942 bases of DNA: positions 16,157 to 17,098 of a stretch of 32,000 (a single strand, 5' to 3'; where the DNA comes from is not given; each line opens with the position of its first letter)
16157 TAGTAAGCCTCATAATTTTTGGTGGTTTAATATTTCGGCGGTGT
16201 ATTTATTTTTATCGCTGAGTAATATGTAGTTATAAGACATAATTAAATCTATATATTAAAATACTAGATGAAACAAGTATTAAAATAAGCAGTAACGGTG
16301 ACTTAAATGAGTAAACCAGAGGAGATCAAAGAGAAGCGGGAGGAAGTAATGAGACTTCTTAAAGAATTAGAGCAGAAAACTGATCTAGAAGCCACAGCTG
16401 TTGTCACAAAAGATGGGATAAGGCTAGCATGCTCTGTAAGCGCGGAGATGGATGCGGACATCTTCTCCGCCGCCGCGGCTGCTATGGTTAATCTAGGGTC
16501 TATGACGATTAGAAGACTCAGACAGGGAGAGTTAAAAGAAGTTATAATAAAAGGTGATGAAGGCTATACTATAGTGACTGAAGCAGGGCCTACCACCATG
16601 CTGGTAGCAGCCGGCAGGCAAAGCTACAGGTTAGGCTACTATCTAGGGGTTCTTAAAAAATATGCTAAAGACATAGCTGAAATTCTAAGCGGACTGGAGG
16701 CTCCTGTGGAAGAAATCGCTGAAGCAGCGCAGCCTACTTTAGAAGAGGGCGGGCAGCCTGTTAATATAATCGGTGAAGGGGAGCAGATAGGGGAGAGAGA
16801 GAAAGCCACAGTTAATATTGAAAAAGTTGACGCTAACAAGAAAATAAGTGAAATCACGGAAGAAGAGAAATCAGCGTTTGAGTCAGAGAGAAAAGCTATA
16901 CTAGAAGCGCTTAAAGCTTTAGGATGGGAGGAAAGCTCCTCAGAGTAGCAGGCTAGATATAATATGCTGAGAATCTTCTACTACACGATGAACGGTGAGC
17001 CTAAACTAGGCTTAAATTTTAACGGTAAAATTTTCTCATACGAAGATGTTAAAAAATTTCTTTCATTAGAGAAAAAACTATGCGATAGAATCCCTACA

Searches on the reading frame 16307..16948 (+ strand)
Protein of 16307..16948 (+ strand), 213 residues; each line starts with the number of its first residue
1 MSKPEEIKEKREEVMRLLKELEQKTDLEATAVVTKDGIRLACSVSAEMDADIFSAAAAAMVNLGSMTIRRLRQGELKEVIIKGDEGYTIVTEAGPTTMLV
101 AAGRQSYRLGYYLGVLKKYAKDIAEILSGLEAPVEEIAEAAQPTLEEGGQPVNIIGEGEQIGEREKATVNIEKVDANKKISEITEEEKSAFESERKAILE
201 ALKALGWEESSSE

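Call 24: search_protein_families(library=pfam, proteins=[window:16307-16948:+], max_evalue=0.1)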
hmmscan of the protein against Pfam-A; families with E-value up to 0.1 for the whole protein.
window:16307-16948:+ (213 aa): 3 families
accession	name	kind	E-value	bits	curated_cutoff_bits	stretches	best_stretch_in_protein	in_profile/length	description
PF03259.23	Robl_LC7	-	3.4e-16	59.2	23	1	16-100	4-88/91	Roadblock/LC7 domain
PF16494.10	Na_Ca_ex_C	-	0.07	14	25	0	4-24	63-83/137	C-terminal extension of sodium/calcium exchanger domain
PF15188.11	CCDC-167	-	0.087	13.5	27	1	165-204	14-53/84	Coiled-coil domain-containing protein 167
